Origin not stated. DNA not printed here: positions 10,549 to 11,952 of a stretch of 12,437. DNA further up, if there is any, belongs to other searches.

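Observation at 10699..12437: Uncharacterised two-gene AT-rich cassette in the P4-like satellite defence hotspot: candidate novel anti-phage system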

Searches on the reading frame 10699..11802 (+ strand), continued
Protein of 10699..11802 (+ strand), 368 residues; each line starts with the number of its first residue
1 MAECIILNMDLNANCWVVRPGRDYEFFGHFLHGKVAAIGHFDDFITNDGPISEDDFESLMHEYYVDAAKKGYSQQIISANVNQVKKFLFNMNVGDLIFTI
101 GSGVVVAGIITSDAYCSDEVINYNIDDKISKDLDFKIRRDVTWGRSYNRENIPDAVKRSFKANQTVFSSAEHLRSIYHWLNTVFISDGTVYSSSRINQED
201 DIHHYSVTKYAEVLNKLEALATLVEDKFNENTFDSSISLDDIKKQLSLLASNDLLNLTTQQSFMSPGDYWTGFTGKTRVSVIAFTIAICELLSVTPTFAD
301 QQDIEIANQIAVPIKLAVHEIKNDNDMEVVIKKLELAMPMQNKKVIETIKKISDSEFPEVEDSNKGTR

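Call 57: find_encoding_contigs(protein=P0056, flank=7000, max_places=2)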
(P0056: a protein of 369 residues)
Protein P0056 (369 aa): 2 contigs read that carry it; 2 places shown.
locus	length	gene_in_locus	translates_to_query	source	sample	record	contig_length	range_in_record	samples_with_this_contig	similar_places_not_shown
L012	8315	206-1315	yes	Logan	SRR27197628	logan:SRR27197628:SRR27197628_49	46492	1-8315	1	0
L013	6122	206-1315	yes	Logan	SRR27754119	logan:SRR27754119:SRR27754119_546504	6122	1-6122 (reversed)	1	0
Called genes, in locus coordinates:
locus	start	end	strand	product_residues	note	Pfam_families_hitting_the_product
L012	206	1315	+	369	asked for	PF28530:DUF8426 (weak)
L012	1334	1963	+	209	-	-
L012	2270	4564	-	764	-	PF08273:Zn_Ribbon_Prim, PF13362:Toprim_3, PF08706:D5_N, PF19263:DUF5906, PF03288:Pox_D5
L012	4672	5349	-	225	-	-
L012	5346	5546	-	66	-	PF05930:Phage_AlpA, PF12728:HTH_17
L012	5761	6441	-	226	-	-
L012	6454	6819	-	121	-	-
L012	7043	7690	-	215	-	-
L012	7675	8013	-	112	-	-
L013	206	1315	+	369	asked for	PF28530:DUF8426 (weak)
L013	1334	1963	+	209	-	-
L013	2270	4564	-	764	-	PF08273:Zn_Ribbon_Prim, PF13362:Toprim_3, PF08706:D5_N, PF19263:DUF5906, PF03288:Pox_D5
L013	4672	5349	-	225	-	-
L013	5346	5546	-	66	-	PF05930:Phage_AlpA, PF12728:HTH_17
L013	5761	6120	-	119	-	?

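Call 58: find_encoding_contigs(protein=P0055, flank=7000, max_places=2)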
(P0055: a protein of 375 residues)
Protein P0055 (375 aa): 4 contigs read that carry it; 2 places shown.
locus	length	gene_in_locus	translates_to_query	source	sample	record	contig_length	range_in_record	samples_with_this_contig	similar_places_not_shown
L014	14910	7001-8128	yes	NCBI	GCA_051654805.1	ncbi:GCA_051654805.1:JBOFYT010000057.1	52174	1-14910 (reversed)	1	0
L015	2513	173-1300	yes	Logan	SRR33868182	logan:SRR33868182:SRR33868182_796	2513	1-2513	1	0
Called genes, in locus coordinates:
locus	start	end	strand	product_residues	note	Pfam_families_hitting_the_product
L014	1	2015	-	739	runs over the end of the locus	PF05840:Phage_GPA, PF23343:REP_ORF2-G2P (weak)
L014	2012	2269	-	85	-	-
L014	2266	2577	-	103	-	-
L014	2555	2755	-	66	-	-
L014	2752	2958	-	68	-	-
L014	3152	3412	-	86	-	PF13560:HTH_31 (weak), PF12844:HTH_19, PF01381:HTH_3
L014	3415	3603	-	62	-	-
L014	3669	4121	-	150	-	-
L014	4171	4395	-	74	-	PF04606:Ogr_Delta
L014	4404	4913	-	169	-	PF06892:Phage_CP76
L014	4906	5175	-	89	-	-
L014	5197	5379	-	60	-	PF14549:P22_Cro, PF15943:YdaS_toxin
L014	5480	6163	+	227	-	PF01381:HTH_3, PF13560:HTH_31 (weak), PF00717:Peptidase_S24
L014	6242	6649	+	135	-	PF13280:WYL (weak)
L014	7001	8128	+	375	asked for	PF28530:DUF8426 (weak)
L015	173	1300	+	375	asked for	PF28530:DUF8426 (weak)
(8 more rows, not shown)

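Call 59: find_encoding_contigs(protein=P0200, flank=7000, max_places=2)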
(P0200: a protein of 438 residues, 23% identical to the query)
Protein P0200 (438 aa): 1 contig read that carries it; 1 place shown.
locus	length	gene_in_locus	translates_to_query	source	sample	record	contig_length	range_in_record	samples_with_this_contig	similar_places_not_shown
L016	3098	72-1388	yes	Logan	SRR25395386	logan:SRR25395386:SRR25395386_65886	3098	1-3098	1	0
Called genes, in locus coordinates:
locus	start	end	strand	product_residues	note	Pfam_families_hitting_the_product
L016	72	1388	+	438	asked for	PF28530:DUF8426 (weak)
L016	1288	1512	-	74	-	-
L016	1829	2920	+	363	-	PF14657:Arm-DNA-bind_4, PF00589:Phage_integrase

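Call 61: search_protein_families(library=pfam, alignment_id=A4, max_evalue=0.5)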
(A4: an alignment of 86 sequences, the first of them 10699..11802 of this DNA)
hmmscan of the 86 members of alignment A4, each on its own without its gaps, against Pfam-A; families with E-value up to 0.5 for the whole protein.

A. member 1, window:10699-11802:+ (368 aa): 0 families

B. families by the number of members that match (of 86 scanned): 59 families (the first 25 are shown)
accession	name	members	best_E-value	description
PF20907.2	Flav_NS3-hel_C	2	0.012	Flavivirus NS3 helicase, C-terminal helical domain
PF10102.14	DUF2341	2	0.067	Domain of unknown function (DUF2341)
PF00448.28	SRP54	2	0.095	SRP54-type protein, GTPase domain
PF23441.1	SDR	2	0.14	SDR-like rossmann domain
PF13786.12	DUF4179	1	0.00087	Domain of unknown function (DUF4179)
PF07973.19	tRNA_SAD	1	0.0048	Threonyl and Alanyl tRNA synthetase second additional domain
PF08312.17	cwf21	1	0.014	cwf21 domain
PF10864.13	DUF2663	1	0.016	Protein of unknown function (DUF2663)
PF14226.12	DIOX_N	1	0.017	non-haem dioxygenase in morphine synthesis N-terminal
PF08540.16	HMG_CoA_synt_C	1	0.019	Hydroxymethylglutaryl-coenzyme A synthase C terminal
PF25760.1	Phage_RB18_ORF43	1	0.022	Phage RB18 ORF43.1 protein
PF25575.1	TPR_BSK1_C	1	0.027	Serine/threonine-protein kinase BSK1-like, TPR repeats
PF16749.10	Arteri_nsp7a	1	0.029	Arterivirus nonstructural protein 7 alpha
PF04017.17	DUF366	1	0.03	Domain of unknown function (DUF366)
PF21667.2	Nop5_N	1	0.04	Nop5, N-terminal domain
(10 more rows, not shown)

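Call 65: fold_search(model_id=the predicted structure, library=pdb)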
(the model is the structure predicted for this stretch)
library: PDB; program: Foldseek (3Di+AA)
matches with E <= 10: 495; with E <= 0.001: 0
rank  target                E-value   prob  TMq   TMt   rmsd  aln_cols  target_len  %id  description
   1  7z93_A                2.3e-02  0.72  0.17  0.36   9.4       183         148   13  Crystal structure of YTHDF2 with compound YLI_DF_022 (released 2022-03-30)
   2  9gro_A                8.5e-02  0.11  0.15  0.13  21.6       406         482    6  Crystal structure of the engineered C-terminal phosphatase domain from Saccharomyces cerevisiae Vip1 in complex with 1 (released 2025-02-26)
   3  5l07_B                1.8e-01  0.12  0.11  0.20  14.3       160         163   13  Crystal Structure of Quorum-Sensing Transcriptional Activator from Yersinia enterocolitica (released 2016-09-07)
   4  9fq7_3A               2.5e-01  0.13  0.16  0.14  16.9       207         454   10  Perkinsus marinus Respiratory supercomplex CII2CIII2CIV2 in c1 sate (released 2025-07-02)
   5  8i9r_Cy               2.8e-01  0.03  0.07  0.09  18.2       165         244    8  Cryo-EM structure of a Chaetomium thermophilum pre-60S ribosomal subunit - State 5S RNP (released 2023-05-17)
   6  5wob_E                3.0e-01  0.15  0.17  0.08  14.1       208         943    9  Crystal Structure Analysis of Fab1-Bound Human Insulin Degrading Enzyme (IDE) in Complex with Insulin (released 2018-04-18)
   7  5uoe_B                3.3e-01  0.13  0.17  0.08  15.3       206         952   11  Crystal Structure Analysis of Elbow-Engineered-Fab-Bound Human Insulin Degrading Enzyme (IDE) (released 2018-02-07)
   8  5wob_C                3.5e-01  0.07  0.13  0.07  14.0       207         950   10  Crystal Structure Analysis of Fab1-Bound Human Insulin Degrading Enzyme (IDE) in Complex with Insulin (released 2018-04-18)
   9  3qz2_A                3.5e-01  0.06  0.12  0.07  14.9       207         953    9  The structure of cysteine-free human insulin degrading enzyme (released 2012-01-25)
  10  7rje_A                3.9e-01  0.04  0.11  0.10  14.3       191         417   14  Complex III2 from Candida albicans, Inz-5 bound (released 2021-09-15)
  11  5wob_D                4.2e-01  0.07  0.13  0.07  14.8       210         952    9  Crystal Structure Analysis of Fab1-Bound Human Insulin Degrading Enzyme (IDE) in Complex with Insulin (released 2018-04-18)
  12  4dtt_B                4.4e-01  0.08  0.14  0.07  14.7       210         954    8  Crystal structure of human insulin degrading enzyme (ide) in complex with compund 41367 (released 2013-02-27)
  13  8bep_B                4.7e-01  0.08  0.15  0.12  14.5       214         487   11  Cryo-EM structure of the Arabidopsis thaliana I+III2 supercomplex (CIII MPP domain) (released 2023-01-11)
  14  5uoe_C                4.7e-01  0.06  0.13  0.07  14.5       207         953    9  Crystal Structure Analysis of Elbow-Engineered-Fab-Bound Human Insulin Degrading Enzyme (IDE) (released 2018-02-07)
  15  7ozs_C                4.7e-01  0.02  0.06  0.09  18.6       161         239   10  Structure of the hexameric 5S RNP from C. thermophilum (released 2022-10-12)
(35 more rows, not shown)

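Call 69: search_dna_similar(query=window:10699-11802:+, collection=phages, mode=protein, max_evalue=0.001, max_rows=25)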
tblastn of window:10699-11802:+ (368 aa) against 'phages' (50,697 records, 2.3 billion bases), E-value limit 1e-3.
No match.

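Call 70: search_dna_similar(query=window:10699-11802:+, collection=plasmids, mode=protein, max_evalue=0.001, max_rows=25)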
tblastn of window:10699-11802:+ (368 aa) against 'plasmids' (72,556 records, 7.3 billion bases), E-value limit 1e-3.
No match.

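Call 71: find_related_loci(query=A1, collection=viral_contigs, flank=5000)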
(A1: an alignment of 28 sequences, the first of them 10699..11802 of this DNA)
Query A1 (368 aa) in viral_contigs; peptide patterns used: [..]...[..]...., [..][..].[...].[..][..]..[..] (x = any residue, [..] = any of these).
86 stretches matched a pattern; 14 encode a relative of the query (tblastn E <= 1e-3); 14 distinct loci.
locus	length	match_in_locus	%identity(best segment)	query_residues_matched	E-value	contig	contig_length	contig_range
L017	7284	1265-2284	34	3-341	3e-56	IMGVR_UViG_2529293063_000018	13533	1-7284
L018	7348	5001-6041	31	2-359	3e-55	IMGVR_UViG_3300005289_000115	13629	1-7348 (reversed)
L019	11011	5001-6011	30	8-359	2e-54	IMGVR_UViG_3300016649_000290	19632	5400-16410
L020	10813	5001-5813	34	8-292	1e-53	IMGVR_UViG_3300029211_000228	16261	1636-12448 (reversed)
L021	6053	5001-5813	34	8-292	1e-53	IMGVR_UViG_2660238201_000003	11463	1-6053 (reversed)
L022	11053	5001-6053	33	2-363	1e-53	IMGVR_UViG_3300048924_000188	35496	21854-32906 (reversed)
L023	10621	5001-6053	31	2-363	5e-53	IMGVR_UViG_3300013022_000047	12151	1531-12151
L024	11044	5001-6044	31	6-367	1e-52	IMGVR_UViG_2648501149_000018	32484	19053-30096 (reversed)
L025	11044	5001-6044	31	6-367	1e-52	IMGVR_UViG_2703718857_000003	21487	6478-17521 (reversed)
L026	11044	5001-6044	31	6-367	1e-52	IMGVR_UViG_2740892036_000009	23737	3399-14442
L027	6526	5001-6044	31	6-367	1e-52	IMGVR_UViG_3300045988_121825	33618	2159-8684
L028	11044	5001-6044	31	6-367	1e-52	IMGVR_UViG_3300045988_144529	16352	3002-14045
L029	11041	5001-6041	31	6-363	2e-52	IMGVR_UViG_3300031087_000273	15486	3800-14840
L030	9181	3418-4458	31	6-363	3e-52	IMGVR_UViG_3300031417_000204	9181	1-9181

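Call 75: search_protein_families(library=pfam, proteins=[L022:1778-4111:+, L022:6862-7884:-, L022:7889-9685:-, L022:9825-10676:+, L017:3519-4088:-, L020:646-2406:+, L011:7133-7771:+, P0200], max_evalue=0.001)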
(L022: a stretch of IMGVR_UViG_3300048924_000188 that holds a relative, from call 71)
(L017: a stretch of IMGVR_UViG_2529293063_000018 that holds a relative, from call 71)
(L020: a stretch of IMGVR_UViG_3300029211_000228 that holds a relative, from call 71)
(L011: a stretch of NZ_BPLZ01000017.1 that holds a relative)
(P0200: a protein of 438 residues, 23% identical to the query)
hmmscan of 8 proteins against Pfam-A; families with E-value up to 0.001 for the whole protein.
L022:1778-4111:+ (778 aa): 2 families
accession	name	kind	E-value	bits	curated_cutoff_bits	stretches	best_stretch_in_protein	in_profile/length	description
PF05840.19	Phage_GPA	-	1e-111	373.5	31.4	1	151-479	2-321/321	Bacteriophage replication gene A protein (GPA)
PF23343.2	REP_ORF2-G2P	-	5.1e-07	30.3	27.8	1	381-475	17-98/99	Replication-associated protein ORF2/G2P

L022:6862-7884:- (340 aa): 1 family
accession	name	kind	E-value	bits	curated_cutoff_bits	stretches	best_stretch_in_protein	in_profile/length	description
PF04860.17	Phage_portal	-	1.1e-12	48.2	39.1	1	87-326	45-277/321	Phage portal protein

L022:7889-9685:- (598 aa): 4 families
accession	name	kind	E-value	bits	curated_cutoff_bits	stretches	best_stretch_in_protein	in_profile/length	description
PF03237.21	Terminase_6N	-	1.4e-59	201.8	22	1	173-395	2-215/215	Terminase large subunit, T4likevirus-type, N-terminal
PF17289.8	Terminase_6C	-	3.2e-47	160.8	22.6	1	422-580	1-154/155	Terminase RNaseH-like domain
PF06056.18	Terminase_5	-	3.5e-25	88.1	20.3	1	21-78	1-58/58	Putative ATPase subunit of terminase (gpP-like)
PF13384.12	HTH_23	-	0.00017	21.7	24.6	1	25-56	9-40/50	Homeodomain-like domain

L022:9825-10676:+ (284 aa): 1 family
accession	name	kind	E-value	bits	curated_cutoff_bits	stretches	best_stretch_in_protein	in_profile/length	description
PF05929.16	Phage_GPO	-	4.5e-101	338.4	33.6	1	6-284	1-268/268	Phage capsid scaffolding protein (GPO) serine peptidase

L017:3519-4088:- (189 aa): 1 family
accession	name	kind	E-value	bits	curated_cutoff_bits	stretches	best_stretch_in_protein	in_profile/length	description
PF07455.17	Psu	-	9.6e-89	296.2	27.4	1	5-184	1-181/182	Phage polarity suppression protein (Psu)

L020:646-2406:+ (587 aa): 3 families
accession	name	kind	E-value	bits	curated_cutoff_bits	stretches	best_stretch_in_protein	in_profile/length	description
PF08706.16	D5_N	-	1e-12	49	22.4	1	148-275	2-140/145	D5 N terminal like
PF03288.22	Pox_D5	-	2.5e-11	44.3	21.4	1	481-576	2-85/86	Poxvirus D5 protein-like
PF19263.5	DUF5906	-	2e-09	38.6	27.6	1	310-405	2-106/114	Family of unknown function (DUF5906)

L011:7133-7771:+ (213 aa): 0 families

P0200 (438 aa): 0 families

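Call 77: search_protein_families(library=padloc, proteins=[L011:5914-7161:+, L011:7133-7771:+, P0200, P0183, P0199, L002:8001-9092:+, L022:5004-6068:+, L022:6068-6760:+], max_evalue=0.01)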
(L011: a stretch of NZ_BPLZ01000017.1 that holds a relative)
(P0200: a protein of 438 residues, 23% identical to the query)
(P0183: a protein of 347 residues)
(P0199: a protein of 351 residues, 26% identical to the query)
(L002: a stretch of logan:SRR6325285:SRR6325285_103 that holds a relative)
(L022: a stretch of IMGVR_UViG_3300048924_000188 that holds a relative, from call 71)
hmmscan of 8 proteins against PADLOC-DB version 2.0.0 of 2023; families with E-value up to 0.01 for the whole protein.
L011:5914-7161:+ (416 aa): 4 families
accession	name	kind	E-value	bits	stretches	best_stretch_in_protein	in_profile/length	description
PDLC04806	PDC-S02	-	9.2e-10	36.3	1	16-194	3-152/324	-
PDLC04824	PDC-S02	-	0.00016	19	0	91-133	68-110/308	-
PDLC04819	PDC-S02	-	0.00017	18.9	1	16-132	4-106/334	-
PDLC04816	PDC-S02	-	0.00081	17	1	72-191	42-143/299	-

L011:7133-7771:+ (213 aa): 0 families

P0200 (438 aa): 3 families
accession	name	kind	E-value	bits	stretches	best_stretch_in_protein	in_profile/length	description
PDLC04819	PDC-S02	-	7.1e-11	39.9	1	57-225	17-164/334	-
PDLC04815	PDC-S02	-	3.1e-09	34.6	1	82-214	39-163/346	-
PDLC04806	PDC-S02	-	3.7e-09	34.3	1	13-212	3-163/324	-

P0183 (347 aa): 5 families
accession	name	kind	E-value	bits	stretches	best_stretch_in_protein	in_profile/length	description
PDLC04806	PDC-S02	-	2e-13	48.3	1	10-174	2-158/324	-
PDLC04819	PDC-S02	-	2.3e-10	38.2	1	11-180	4-163/334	-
PDLC04815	PDC-S02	-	7.6e-08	30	1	12-114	3-105/346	-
PDLC04824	PDC-S02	-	2.7e-05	21.5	1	56-176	52-161/308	-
PDLC03448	REase_II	-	7.8e-05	19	1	74-184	323-427/857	Type II restriction enzyme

P0199 (351 aa): 3 families
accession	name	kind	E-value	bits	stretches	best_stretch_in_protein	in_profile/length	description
PDLC04806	PDC-S02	-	6.9e-14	49.8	1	12-186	4-162/324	-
PDLC04819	PDC-S02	-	3.7e-06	24.4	1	11-189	4-163/334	-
PDLC04815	PDC-S02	-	3.6e-05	21.3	1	12-113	3-97/346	-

L002:8001-9092:+ (364 aa): 5 families
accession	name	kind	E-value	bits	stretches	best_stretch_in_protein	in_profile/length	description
PDLC04806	PDC-S02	-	4.3e-14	50.5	1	14-177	4-154/324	-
PDLC04819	PDC-S02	-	1.6e-12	45.3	1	14-214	5-186/334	-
PDLC04815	PDC-S02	-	4.9e-08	30.7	1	14-119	3-104/346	-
PDLC04824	PDC-S02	-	2.4e-06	25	1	13-184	3-161/308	-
PDLC03448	REase_II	-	0.0013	14.9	1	70-189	310-424/857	Type II restriction enzyme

L022:5004-6068:+ (355 aa): 4 families
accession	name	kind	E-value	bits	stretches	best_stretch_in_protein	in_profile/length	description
PDLC04806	PDC-S02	-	5.7e-10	37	1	14-218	5-205/324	-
PDLC04815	PDC-S02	-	1.2e-06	26.1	1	13-157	3-143/346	-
PDLC04819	PDC-S02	-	3.5e-06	24.5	1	11-175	3-163/334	-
PDLC04824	PDC-S02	-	0.0025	15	1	76-186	72-175/308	-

L022:6068-6760:+ (231 aa): 0 families

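Call 85: find_encoding_contigs(protein=P0005, flank=7000, max_places=1)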
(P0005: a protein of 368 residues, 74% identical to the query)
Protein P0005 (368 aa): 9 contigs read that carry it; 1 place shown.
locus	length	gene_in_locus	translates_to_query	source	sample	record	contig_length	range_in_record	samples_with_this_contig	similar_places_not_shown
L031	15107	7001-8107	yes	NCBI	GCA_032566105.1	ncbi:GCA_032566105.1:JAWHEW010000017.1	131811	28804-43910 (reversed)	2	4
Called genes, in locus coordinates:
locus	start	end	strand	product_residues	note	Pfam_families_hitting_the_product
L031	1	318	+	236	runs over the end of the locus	-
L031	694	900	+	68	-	PF05930:Phage_AlpA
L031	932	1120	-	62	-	-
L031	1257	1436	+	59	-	-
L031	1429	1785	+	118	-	-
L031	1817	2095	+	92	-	-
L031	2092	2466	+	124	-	PF17345:DUF5375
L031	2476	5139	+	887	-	PF08273:Zn_Ribbon_Prim, PF13362:Toprim_3, PF06048:DUF927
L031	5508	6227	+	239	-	-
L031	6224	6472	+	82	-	PF04606:Ogr_Delta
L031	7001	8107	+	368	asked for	-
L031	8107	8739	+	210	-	-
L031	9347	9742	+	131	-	-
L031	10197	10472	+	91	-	PF01320:Colicin_Pyocin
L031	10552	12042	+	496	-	PF01943:Polysacc_synt, PF13440:Polysacc_synt_3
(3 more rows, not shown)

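Call 86: find_encoding_contigs(protein=P0006, flank=7000, max_places=1)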
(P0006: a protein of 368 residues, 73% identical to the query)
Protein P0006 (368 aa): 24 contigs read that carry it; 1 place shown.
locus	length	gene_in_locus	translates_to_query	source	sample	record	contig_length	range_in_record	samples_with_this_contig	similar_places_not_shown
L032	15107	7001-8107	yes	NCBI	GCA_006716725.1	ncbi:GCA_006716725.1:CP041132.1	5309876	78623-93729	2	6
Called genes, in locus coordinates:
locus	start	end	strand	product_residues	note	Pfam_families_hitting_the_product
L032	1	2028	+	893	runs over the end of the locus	PF08273:Zn_Ribbon_Prim, PF13362:Toprim_3, PF06048:DUF927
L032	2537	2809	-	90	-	PF09204:Colicin_immun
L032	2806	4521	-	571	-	-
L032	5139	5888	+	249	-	-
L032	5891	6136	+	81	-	PF04606:Ogr_Delta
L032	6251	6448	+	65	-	-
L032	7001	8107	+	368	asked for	-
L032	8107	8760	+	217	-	-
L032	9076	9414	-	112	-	PF03526:Microcin (weak)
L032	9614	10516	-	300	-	PF00126:HTH_1, PF03466:LysR_substrate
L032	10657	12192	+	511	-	PF07690:MFS_1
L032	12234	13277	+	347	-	PF25917:BSH_RND, PF25919:BSH_CusB (faint), PF25876:HH_MFP_RND (weak), PF25954:Beta-barrel_RND_2 (faint), PF25963:Beta-barrel_AAEA (weak)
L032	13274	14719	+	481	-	PF02321:OEP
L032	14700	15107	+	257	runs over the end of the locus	PF08021:FAD_binding_9, PF04954:SIP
